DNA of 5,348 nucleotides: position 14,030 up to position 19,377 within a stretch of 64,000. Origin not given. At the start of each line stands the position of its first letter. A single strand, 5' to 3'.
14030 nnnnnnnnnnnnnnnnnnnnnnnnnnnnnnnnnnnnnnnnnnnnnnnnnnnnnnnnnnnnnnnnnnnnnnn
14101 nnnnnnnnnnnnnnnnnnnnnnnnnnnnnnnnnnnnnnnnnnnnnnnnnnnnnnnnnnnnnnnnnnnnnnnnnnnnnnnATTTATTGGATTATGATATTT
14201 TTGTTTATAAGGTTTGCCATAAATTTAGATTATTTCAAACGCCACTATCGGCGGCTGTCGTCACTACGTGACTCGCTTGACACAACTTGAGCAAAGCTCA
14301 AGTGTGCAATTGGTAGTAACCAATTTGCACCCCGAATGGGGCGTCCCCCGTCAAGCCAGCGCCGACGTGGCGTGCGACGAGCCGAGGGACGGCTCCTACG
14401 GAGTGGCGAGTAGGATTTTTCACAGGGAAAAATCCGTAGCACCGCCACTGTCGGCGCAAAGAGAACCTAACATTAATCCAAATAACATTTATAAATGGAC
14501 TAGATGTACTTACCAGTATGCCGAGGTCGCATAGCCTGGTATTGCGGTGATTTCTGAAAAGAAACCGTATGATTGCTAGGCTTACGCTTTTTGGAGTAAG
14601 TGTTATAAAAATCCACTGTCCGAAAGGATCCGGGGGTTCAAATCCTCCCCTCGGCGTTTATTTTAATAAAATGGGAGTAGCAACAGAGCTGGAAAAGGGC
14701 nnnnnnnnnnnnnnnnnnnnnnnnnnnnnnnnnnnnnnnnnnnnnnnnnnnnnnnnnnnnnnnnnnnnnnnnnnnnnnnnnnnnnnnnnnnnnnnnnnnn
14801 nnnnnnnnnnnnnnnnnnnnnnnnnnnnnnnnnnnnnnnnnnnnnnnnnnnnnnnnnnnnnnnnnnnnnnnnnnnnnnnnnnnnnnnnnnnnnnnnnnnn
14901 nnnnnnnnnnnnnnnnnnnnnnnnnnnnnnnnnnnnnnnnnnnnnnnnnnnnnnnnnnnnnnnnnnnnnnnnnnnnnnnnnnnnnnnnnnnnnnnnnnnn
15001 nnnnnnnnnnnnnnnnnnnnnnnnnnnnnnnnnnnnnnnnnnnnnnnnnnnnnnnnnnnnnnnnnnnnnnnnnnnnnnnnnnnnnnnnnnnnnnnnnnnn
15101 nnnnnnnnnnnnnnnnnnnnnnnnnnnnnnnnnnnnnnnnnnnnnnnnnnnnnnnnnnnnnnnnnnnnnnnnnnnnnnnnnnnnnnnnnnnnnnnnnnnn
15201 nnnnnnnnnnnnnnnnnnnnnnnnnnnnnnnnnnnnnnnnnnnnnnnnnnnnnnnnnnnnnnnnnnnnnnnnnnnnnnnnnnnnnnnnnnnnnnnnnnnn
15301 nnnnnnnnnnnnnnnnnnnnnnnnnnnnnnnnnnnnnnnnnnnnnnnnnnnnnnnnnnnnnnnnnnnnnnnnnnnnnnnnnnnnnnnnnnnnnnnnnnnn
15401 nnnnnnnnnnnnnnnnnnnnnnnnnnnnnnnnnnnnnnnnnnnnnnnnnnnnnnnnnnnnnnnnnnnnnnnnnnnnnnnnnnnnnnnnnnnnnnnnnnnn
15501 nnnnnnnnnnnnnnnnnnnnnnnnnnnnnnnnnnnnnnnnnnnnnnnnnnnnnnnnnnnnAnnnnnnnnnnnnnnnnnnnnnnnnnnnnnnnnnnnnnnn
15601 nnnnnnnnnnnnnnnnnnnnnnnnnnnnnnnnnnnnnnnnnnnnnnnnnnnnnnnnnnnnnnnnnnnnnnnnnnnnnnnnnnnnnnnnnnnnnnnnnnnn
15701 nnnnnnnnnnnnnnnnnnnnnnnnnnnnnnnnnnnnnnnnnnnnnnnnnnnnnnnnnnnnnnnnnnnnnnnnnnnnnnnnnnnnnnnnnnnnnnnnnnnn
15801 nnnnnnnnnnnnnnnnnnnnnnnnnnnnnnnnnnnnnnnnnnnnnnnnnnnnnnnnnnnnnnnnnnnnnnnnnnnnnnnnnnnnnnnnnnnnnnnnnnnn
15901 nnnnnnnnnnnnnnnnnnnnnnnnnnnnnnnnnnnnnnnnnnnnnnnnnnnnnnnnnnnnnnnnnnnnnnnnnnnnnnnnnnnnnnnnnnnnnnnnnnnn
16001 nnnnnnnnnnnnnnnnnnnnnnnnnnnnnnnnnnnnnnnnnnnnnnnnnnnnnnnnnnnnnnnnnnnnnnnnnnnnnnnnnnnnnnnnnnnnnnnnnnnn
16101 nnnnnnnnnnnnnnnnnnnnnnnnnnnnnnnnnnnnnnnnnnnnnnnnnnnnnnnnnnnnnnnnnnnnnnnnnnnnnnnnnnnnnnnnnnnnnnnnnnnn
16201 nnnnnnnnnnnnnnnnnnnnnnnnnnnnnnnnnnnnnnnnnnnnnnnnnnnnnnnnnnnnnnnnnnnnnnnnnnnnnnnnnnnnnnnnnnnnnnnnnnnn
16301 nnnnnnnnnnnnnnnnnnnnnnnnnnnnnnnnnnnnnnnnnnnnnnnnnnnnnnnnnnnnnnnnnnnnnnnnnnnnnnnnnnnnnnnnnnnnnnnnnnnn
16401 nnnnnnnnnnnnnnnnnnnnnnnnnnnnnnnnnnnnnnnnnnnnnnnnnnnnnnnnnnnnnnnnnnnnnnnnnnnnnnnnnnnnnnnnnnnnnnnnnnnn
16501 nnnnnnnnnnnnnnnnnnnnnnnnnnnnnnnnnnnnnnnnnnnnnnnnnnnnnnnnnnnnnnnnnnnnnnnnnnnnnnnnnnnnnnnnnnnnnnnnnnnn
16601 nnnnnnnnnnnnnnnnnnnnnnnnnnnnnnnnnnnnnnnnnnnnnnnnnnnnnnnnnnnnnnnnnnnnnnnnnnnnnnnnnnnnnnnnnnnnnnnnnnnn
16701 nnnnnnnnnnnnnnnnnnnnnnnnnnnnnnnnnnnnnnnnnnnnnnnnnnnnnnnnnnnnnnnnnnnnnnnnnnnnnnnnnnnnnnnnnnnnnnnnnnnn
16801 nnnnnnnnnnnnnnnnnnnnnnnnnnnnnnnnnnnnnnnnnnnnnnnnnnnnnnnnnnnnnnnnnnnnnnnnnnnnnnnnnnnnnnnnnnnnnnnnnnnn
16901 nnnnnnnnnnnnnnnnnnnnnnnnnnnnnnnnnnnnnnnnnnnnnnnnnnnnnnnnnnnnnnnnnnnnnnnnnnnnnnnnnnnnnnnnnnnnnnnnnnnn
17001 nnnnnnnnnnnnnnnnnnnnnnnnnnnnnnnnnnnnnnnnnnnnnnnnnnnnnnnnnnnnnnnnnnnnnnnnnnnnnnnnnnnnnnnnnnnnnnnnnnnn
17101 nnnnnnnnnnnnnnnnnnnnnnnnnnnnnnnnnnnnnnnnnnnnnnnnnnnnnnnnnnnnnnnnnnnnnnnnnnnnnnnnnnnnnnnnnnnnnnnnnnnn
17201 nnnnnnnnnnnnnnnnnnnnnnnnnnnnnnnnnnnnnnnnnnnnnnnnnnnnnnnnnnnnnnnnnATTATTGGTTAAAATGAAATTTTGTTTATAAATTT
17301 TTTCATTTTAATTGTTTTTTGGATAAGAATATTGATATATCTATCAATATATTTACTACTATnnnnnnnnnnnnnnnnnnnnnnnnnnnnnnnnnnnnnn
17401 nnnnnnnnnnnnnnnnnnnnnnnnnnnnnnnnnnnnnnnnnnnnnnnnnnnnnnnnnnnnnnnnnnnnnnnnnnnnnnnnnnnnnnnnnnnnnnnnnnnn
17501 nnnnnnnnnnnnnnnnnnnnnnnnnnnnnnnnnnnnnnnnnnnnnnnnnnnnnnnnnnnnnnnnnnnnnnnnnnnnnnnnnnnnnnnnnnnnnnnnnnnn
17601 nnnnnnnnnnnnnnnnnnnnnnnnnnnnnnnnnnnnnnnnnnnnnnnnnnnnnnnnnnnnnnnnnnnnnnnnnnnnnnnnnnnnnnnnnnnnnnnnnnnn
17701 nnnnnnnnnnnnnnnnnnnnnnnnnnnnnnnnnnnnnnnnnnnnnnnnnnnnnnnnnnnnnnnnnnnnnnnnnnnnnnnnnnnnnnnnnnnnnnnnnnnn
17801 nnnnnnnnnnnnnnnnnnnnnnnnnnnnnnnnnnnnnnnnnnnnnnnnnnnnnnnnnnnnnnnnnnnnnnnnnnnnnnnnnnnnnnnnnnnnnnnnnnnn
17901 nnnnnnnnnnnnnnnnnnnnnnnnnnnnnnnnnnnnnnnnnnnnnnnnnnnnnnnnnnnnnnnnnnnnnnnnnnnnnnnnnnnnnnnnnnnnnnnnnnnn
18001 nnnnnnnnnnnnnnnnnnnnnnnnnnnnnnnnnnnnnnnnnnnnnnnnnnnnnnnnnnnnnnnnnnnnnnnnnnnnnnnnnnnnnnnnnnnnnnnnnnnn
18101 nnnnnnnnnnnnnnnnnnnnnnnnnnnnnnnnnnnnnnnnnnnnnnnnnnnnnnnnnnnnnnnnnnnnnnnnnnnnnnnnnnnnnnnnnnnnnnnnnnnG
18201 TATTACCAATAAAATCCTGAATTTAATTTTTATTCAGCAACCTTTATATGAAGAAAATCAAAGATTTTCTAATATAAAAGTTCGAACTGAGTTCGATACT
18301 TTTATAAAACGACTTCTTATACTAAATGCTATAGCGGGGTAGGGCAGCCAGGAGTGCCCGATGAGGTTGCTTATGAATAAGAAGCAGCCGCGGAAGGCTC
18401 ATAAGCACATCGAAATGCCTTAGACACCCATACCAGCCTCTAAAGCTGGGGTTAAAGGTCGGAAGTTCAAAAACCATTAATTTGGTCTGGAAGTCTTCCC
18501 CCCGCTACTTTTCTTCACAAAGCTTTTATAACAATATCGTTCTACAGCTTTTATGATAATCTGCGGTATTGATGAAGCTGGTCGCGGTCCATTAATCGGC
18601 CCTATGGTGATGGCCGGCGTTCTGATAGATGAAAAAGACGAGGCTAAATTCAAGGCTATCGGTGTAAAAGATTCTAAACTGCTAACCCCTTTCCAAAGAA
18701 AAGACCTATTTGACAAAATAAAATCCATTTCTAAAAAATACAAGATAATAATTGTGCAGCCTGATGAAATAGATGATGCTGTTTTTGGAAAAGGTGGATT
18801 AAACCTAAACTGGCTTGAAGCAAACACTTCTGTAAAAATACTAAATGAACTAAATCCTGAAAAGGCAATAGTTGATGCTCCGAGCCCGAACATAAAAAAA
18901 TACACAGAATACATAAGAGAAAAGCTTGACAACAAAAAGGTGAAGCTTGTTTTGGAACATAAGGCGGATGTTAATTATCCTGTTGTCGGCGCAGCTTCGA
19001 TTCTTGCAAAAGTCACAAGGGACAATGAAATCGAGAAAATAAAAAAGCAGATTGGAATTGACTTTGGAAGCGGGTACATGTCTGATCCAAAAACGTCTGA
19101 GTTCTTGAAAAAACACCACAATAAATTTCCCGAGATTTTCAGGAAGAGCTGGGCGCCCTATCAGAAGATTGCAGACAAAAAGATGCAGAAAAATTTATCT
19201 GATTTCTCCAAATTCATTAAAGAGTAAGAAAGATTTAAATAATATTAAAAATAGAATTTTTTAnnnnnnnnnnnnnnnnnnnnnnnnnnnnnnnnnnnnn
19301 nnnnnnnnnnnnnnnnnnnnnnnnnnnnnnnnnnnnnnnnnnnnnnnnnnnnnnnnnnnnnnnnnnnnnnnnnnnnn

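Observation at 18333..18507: Initiator tRNA-Met that needs four excisions (29/30, 37/38, ~43/44, 59/60) to form a cloverleaf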

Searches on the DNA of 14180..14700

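Call 45: search_rna_families(source=window, start=14180, end=14700, threshold=evalue, max_evalue=10)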
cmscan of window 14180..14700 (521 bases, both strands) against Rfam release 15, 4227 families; matches with E-value up to 10: 4.
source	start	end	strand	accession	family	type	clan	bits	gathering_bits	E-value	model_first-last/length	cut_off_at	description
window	14298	14411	-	RF02342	ar7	Gene; sRNA;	-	16.4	60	0.57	1-145/145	no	Alphaproteobacterial sRNA ar7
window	14636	14667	-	RF01342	CRISPR-DR32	Gene; CRISPR;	-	15.6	48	9.5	1-37/37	no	CRISPR RNA direct repeat element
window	14183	14268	-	RF01197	snR39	Gene; snRNA; snoRNA; CD-box;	CL00054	15.2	40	8.2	1-95/95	no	Small nucleolar RNA snR39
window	14608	14656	-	RF04351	Plastid-psbl-rps4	Cis-reg;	-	15.1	68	2.6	1-53/53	no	Plastid-psbl-rps4 3UTR RNA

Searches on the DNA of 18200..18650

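Call 8: search_rna_families(source=window, start=18200, end=18650, threshold=evalue, max_evalue=10, show_alignments=3)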
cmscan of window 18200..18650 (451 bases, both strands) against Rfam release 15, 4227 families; matches with E-value up to 10: 5.
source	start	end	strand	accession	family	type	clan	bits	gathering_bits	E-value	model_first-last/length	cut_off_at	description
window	18224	18270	-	RF02584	KRAS_3UTR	Cis-reg;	-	20.4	49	7.8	1-49/49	no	KRAS 3' UTR cis-regulatory element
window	18243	18308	+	RF00069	SNORD24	Gene; snRNA; snoRNA; CD-box;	-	15.8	41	9.6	1-76/76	no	Small nucleolar RNA SNORD24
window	18243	18292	+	RF00287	SNORD44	Gene; snRNA; snoRNA; CD-box;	CL00060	15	40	2.1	1-61/61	no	Small nucleolar RNA SNORD44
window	18203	18269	-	RF01795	FourU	Cis-reg; thermoregulator;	-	14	60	5.2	1-65/65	no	FourU thermometer RNA element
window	18604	18639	+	RF01304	sR5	Gene; snRNA; snoRNA; CD-box;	-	10.2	40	9.1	1-53/53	no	Small nucleolar RNA sR5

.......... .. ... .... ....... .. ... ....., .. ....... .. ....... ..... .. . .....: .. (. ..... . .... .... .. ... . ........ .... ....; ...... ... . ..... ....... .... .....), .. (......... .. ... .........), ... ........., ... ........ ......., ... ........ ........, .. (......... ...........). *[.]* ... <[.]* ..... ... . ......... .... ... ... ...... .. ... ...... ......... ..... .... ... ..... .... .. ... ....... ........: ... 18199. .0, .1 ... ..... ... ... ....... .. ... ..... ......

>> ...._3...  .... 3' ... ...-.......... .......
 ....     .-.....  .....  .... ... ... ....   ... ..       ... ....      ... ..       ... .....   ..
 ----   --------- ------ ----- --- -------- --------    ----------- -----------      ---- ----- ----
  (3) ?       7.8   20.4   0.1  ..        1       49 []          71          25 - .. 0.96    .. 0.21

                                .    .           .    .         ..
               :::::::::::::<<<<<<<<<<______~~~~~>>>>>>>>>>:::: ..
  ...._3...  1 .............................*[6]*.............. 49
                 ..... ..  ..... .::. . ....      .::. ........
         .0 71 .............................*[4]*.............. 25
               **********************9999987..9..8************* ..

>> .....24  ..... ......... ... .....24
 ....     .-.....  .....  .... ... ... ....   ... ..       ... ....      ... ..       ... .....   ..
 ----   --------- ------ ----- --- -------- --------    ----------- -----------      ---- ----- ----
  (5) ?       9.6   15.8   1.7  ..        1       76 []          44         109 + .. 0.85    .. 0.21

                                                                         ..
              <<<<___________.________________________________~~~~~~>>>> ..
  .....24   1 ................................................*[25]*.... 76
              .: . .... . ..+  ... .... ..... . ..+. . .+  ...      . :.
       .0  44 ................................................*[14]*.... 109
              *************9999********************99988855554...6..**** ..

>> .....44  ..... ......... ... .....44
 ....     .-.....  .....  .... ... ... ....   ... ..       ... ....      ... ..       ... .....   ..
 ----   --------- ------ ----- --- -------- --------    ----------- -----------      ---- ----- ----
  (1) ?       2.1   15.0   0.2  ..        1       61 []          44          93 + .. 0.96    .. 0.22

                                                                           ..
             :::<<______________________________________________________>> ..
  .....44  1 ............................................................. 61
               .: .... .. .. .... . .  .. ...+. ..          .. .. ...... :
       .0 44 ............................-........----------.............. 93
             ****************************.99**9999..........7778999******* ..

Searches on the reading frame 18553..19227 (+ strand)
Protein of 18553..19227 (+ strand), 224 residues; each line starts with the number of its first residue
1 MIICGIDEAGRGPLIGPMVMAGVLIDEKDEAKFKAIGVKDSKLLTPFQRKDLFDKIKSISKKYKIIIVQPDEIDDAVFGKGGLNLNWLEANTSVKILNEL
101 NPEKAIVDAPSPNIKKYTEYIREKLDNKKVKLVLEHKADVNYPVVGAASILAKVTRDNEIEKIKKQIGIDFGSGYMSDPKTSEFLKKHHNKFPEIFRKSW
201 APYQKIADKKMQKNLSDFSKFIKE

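Call 7: find_encoding_contigs(protein=window:18553-19227:+, flank=10000, max_places=10)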
Protein window:18553-19227:+ (224 aa): 6 contigs read that carry it; 3 places shown.
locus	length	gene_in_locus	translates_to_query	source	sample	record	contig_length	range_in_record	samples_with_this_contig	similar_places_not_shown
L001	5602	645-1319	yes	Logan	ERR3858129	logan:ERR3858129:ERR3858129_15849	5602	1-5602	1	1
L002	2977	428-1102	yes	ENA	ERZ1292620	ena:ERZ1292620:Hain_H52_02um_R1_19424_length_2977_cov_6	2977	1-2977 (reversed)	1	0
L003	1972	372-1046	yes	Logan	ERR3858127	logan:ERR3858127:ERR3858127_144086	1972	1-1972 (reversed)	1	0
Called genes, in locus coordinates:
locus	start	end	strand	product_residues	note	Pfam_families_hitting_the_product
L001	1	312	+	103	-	?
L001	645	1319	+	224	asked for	PF01351:RNase_HII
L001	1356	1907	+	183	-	-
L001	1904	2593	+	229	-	PF11848:DUF3368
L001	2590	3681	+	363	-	PF01544:CorA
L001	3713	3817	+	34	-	-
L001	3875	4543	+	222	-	PF00881:Nitroreductase, PF14512:TM1586_NiRdase (faint), PF00881:Nitroreductase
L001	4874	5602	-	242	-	?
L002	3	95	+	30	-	?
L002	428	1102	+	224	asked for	PF01351:RNase_HII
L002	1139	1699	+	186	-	-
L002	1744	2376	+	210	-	PF11848:DUF3368 (weak)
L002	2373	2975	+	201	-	?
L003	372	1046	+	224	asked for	PF01351:RNase_HII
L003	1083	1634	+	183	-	-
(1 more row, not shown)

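Call 11: find_homologous_proteins(query=window:18553-19227:+)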
Query window:18553-19227:+ (224 aa): 7710 proteins with E <= 0.001 among 8000 candidates; the best 120 are listed.
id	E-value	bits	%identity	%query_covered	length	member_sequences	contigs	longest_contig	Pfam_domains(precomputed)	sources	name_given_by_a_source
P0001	1.9e-141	487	100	100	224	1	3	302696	PF01351.26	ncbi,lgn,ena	ncbi:MAG: ribonuclease HII [Nanoarchaeota archaeon]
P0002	4.0e-129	447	91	100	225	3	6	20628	PF01351.26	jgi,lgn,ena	-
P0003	4.1e-111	388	79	97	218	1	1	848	PF01351.26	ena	-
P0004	2.3e-99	350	71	100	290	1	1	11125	PF01351.26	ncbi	-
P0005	6.2e-98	345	77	91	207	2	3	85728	PF01351.26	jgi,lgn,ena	-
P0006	5.3e-94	332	68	98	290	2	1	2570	PF01351.26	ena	-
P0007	8.8e-93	328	68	100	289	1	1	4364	PF01351.26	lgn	-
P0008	9.8e-92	325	67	100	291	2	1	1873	PF01351.26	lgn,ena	-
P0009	8.8e-91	322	66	100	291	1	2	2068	PF01351.26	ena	-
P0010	1.0e-90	322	66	100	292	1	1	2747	PF01351.26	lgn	-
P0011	1.5e-90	321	67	100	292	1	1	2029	PF01351.26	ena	-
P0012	1.6e-90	321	67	100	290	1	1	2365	PF01351.26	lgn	-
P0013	2.7e-90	320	67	100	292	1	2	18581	PF01351.26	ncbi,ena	-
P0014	9.5e-90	318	66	99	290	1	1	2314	PF01351.26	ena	-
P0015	1.0e-89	318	66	100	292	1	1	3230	PF01351.26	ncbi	-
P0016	1.3e-89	318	68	97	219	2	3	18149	PF01351.26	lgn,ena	-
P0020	2.2e-89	317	67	100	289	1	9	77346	PF01351.26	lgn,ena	-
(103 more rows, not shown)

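Call 12: find_encoding_contigs(protein=P0002, flank=3000, max_places=4)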
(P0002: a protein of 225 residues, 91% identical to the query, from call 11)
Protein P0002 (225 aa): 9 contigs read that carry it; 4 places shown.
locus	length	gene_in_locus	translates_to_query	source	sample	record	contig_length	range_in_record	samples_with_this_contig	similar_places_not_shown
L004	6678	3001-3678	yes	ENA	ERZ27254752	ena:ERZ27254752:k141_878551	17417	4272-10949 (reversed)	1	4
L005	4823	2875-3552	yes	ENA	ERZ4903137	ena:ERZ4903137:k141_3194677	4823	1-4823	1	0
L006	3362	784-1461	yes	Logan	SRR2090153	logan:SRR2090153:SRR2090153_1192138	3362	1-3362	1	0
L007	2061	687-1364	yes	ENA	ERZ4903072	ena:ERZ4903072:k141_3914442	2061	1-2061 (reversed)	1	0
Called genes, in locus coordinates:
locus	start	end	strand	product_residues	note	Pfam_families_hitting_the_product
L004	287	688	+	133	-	-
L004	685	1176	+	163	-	PF00856:SET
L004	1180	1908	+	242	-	PF00849:PseudoU_synth_2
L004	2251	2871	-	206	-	-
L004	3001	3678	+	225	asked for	PF01351:RNase_HII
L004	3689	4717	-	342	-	PF05231:MASE1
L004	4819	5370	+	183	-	-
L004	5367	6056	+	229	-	PF11848:DUF3368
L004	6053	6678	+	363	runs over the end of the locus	PF01544:CorA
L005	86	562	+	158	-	-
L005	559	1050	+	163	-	PF00856:SET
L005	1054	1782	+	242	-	PF00849:PseudoU_synth_2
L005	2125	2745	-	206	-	-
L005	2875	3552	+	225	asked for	PF01351:RNase_HII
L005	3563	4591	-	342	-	PF05231:MASE1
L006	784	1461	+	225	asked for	PF01351:RNase_HII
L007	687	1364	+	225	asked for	PF01351:RNase_HII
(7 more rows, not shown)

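Call 13: find_encoding_contigs(protein=P0005, flank=3000, max_places=4)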
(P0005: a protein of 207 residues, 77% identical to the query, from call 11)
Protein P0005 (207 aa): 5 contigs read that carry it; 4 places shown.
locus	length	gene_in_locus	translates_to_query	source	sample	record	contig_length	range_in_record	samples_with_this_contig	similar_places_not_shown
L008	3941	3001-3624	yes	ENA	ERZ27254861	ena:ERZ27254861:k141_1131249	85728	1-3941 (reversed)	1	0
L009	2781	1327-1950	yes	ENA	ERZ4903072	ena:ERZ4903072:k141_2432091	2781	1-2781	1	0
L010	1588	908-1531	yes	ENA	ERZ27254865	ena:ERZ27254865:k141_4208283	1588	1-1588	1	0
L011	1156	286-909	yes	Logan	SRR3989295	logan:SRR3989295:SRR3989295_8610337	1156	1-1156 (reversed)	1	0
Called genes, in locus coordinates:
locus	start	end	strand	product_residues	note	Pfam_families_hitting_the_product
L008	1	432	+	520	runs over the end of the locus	PF01935:DUF87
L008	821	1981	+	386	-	PF14528:LAGLIDADG_3 (weak)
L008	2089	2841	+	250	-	PF14355:Abi_C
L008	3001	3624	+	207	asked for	PF01351:RNase_HII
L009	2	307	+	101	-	?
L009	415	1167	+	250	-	PF14355:Abi_C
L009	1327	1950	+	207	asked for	PF01351:RNase_HII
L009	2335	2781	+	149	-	?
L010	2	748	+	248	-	?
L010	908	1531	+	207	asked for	PF01351:RNase_HII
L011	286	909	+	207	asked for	PF01351:RNase_HII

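Call 14: find_encoding_contigs(protein=P0004, flank=3000, max_places=4)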
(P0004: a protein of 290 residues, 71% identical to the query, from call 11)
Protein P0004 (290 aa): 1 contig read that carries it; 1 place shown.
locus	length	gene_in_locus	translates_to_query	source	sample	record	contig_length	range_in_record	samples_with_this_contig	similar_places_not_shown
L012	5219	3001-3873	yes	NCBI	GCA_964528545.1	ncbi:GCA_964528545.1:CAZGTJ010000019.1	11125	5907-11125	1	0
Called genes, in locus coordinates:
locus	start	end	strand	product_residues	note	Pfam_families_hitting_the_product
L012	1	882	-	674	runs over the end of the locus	PF01841:Transglut_core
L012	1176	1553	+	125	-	-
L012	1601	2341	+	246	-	PF00849:PseudoU_synth_2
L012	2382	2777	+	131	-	PF00903:Glyoxalase, PF22677:Ble-like_N (weak)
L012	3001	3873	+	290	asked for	PF01351:RNase_HII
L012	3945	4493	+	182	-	-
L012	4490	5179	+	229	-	PF11848:DUF3368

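Call 57: find_encoding_contigs(protein=P0016, flank=3000, max_places=2)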
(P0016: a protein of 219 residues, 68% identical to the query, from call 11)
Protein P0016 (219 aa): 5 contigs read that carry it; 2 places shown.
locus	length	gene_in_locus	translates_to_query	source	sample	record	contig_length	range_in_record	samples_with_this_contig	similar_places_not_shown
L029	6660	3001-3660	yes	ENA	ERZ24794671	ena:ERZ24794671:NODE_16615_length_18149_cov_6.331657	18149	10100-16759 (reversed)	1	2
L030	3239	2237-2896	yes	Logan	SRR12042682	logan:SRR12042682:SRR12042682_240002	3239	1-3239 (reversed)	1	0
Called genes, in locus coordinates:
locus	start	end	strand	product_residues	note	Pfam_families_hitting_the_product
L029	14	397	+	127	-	-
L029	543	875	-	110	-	-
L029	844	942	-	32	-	-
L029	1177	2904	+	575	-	PF02776:TPP_enzyme_N, PF00205:TPP_enzyme_M, PF02775:TPP_enzyme_C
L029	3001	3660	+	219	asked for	PF01351:RNase_HII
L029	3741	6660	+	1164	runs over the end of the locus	PF02463:SMC_N, PF13175:AAA_15, PF13304:AAA_21 (weak), PF13476:AAA_23, PF02463:SMC_N (weak), PF06470:SMC_hinge, PF13304:AAA_21 (weak)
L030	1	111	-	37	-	?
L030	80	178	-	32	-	-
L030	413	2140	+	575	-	PF02776:TPP_enzyme_N, PF00205:TPP_enzyme_M, PF02775:TPP_enzyme_C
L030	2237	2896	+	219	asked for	PF01351:RNase_HII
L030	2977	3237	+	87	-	?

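Call 58: find_encoding_contigs(protein=P0013, flank=3000, max_places=2)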
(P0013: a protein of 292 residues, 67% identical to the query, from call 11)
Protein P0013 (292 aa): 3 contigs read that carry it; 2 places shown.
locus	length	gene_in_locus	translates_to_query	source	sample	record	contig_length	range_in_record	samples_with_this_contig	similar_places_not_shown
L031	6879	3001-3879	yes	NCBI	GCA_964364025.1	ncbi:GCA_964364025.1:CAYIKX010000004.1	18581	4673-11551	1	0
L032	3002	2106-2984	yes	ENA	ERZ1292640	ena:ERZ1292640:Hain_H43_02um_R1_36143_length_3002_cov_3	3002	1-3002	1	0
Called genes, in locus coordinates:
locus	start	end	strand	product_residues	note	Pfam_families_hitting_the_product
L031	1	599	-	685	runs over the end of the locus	PF01841:Transglut_core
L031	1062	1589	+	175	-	PF13302:Acetyltransf_3 (weak), PF13420:Acetyltransf_4, PF00583:Acetyltransf_1, PF13673:Acetyltransf_10, PF13508:Acetyltransf_7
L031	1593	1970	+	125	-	-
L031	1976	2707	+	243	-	PF00849:PseudoU_synth_2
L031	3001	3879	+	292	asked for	PF01351:RNase_HII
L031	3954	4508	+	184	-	-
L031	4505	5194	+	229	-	PF11848:DUF3368 (weak)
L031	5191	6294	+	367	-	PF01544:CorA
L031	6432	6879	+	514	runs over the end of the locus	PF01580:FtsK_SpoIIIE (weak), PF01935:DUF87, PF12846:AAA_10 (faint)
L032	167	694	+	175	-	PF13302:Acetyltransf_3 (weak), PF13420:Acetyltransf_4, PF00583:Acetyltransf_1, PF13673:Acetyltransf_10, PF13508:Acetyltransf_7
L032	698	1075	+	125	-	-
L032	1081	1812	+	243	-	PF00849:PseudoU_synth_2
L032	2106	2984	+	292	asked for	PF01351:RNase_HII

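Call 59: find_encoding_contigs(protein=P0020, flank=3000, max_places=2)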
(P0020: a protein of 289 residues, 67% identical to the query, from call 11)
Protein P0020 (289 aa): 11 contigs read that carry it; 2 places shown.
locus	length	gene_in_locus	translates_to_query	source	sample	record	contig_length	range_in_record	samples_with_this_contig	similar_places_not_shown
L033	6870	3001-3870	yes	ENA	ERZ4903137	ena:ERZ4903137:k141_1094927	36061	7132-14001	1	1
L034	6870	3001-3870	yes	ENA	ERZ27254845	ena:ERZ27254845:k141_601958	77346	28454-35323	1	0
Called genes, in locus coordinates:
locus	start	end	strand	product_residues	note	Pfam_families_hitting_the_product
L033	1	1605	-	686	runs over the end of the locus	PF01841:Transglut_core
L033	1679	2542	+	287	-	PF01066:CDP-OH_P_transf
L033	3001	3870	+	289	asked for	PF01351:RNase_HII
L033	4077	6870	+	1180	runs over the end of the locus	PF02463:SMC_N, PF13175:AAA_15, PF13476:AAA_23, PF13304:AAA_21 (weak), PF06470:SMC_hinge, PF02463:SMC_N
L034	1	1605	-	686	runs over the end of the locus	PF01841:Transglut_core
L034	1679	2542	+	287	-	PF01066:CDP-OH_P_transf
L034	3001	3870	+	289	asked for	PF01351:RNase_HII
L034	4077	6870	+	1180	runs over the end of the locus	PF02463:SMC_N, PF13175:AAA_15, PF13476:AAA_23, PF13304:AAA_21 (weak), PF06470:SMC_hinge, PF02463:SMC_N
